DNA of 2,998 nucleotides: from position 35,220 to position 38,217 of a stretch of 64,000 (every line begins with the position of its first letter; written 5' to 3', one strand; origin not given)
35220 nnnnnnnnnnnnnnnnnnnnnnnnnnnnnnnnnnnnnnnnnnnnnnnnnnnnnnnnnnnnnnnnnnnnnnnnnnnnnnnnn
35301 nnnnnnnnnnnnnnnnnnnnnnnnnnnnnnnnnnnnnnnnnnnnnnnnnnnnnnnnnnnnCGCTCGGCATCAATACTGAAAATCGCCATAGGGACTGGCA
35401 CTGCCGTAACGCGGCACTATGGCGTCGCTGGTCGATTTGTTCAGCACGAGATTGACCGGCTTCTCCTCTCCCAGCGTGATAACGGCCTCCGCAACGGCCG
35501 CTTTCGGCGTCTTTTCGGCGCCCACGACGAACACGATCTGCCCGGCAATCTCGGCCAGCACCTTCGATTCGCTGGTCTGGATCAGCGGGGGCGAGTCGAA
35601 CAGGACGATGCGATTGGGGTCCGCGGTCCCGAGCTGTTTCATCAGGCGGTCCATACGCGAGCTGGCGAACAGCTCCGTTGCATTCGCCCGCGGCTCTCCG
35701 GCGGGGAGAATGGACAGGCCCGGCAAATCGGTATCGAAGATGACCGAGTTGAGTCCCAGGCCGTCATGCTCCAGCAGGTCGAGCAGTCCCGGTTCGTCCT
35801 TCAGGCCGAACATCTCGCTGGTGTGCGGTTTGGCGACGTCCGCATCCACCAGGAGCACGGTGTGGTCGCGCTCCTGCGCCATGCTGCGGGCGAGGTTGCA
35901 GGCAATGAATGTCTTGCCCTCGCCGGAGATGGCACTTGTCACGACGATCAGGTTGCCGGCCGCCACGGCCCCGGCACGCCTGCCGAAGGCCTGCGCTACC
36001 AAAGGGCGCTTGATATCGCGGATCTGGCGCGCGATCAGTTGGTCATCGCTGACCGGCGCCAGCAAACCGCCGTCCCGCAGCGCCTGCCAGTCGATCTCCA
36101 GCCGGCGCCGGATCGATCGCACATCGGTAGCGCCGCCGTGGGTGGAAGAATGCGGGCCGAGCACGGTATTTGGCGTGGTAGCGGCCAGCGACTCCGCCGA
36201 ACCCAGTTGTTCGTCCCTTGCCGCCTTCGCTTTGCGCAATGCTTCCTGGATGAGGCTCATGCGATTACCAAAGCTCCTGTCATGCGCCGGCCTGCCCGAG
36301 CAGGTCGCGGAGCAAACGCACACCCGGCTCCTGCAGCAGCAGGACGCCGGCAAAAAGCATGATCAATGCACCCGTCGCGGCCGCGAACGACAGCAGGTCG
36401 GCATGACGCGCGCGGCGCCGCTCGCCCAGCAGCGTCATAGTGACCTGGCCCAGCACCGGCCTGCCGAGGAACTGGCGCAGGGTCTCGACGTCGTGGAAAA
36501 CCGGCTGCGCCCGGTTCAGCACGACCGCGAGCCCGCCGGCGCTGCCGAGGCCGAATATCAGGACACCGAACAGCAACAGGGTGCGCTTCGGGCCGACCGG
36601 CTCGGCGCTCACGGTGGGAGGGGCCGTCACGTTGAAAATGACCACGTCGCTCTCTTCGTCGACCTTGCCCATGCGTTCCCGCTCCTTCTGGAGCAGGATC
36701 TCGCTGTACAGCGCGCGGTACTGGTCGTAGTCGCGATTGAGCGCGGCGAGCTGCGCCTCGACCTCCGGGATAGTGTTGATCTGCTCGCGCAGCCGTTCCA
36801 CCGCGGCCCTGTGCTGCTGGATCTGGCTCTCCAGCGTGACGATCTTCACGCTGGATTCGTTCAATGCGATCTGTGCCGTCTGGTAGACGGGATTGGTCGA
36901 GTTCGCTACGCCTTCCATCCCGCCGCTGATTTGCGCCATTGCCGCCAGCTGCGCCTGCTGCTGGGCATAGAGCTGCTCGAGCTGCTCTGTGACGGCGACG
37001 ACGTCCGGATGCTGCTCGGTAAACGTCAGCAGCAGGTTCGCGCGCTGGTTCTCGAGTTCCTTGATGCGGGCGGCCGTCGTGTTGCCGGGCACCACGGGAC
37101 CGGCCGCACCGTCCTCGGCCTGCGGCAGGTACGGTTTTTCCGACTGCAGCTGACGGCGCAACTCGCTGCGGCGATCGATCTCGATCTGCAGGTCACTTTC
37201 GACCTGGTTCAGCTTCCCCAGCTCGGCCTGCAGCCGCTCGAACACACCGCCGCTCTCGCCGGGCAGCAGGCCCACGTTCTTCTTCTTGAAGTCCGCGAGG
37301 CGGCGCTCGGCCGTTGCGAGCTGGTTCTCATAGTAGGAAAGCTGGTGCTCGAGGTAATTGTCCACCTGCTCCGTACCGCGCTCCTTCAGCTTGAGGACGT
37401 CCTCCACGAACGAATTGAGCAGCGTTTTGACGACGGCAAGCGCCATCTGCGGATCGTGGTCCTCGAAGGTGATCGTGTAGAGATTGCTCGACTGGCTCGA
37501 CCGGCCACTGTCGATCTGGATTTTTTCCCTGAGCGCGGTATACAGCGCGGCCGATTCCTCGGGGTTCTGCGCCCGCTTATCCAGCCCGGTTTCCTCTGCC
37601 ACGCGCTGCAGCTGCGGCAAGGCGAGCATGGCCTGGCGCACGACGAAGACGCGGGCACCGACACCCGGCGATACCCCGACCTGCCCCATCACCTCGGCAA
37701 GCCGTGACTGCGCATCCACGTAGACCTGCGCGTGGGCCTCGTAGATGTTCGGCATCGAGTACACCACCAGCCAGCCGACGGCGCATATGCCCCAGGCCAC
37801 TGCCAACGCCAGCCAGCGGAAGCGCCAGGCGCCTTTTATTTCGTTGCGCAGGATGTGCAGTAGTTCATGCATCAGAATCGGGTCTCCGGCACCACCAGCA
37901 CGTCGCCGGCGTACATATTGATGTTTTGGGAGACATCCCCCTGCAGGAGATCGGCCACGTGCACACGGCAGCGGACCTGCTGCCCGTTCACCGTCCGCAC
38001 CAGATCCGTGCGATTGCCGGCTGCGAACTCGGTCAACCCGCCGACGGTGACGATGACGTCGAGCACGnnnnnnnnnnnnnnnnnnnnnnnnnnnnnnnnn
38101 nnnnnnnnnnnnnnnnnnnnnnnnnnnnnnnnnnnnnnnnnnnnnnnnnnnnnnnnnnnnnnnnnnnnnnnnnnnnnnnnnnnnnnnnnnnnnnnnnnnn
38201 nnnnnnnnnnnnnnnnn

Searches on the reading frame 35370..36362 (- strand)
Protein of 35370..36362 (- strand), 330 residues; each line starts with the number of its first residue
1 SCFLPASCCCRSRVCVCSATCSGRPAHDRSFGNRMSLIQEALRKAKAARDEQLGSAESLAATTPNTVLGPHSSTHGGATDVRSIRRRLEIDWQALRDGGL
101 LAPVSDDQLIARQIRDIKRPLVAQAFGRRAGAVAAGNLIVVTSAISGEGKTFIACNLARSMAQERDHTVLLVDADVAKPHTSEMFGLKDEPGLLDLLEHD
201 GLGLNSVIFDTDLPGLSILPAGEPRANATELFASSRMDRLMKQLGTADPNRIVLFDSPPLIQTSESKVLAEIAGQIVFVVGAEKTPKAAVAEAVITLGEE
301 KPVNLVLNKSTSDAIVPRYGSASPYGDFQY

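Call 15: search_protein_families(library=ncbifam, proteins=[window:35370-36362:-], max_evalue=0.00001)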
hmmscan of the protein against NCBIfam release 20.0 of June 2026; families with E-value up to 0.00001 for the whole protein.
window:35370-36362:- (330 aa): 11 families
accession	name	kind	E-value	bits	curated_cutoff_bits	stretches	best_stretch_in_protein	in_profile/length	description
TIGR03018.1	pepcterm_TyrKin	hypoth_equivalog_domain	3.9e-66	222.3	230.65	1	101-308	2-207/207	XrtA-associated tyrosine autokinase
TIGR01007.1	eps_fam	subfamily_domain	3.8e-24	85.4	108.05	1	138-325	19-203/204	polysaccharide biosynthesis tyrosine autokinase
TIGR01005.1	eps_transp_fam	subfamily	2.1e-22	79.1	411.7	1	129-327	539-734/754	exopolysaccharide transport protein family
TIGR03029.1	EpsG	equivalog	3.7e-19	68.9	313.8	1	135-286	102-249/274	chain length determinant protein tyrosine kinase EpsG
NF008568.0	PRK11519.1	equivalog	3.7e-17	61.8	1068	1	134-280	524-666/720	tyrosine-protein kinase Wzc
NF007350.0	PRK09841.1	equivalog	3.2e-16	58.6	1248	1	135-281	530-672/726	tyrosine-protein kinase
TIGR01968.1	minD_bact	equivalog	1.6e-08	34.3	212.9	1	137-284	2-145/261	septum site-determining protein MinD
TIGR01969.1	minD_arch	subfamily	1.9e-06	27.2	201.75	1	138-283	2-141/251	cell division ATPase MinD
TIGR03371.1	cellulose_yhjQ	equivalog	2.6e-06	27.1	157.85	1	138-299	3-163/246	cellulose biosynthesis protein BcsQ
NF047398.1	AAA_KGGVGR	domain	5.1e-06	26.9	90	0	139-224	5-102/190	KGGVGR-motif variant AAA ATPase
NF041136.1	MrpORP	equivalog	5.9e-06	25.8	450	1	137-190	6-58/365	iron-sulfur cluster carrier protein MrpORP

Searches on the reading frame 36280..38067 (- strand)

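Call 15: search_protein_families(library=ncbifam, proteins=[window:36280-38067:-], max_evalue=0.00001)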
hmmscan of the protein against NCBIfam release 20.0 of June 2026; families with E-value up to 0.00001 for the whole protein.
window:36280-38067:- (595 aa): 3 families
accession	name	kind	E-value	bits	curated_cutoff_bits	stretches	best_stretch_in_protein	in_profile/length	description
TIGR03007.1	pepcterm_ChnLen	equivalog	2e-122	409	278.85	1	74-577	4-495/498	XrtA system polysaccharide chain length determinant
TIGR03017.1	EpsF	equivalog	9.6e-16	57.5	422.75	1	172-542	112-443/444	chain length determinant protein EpsF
NF008568.0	PRK11519.1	equivalog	9e-06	24.1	1068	0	423-508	355-437/720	tyrosine-protein kinase Wzc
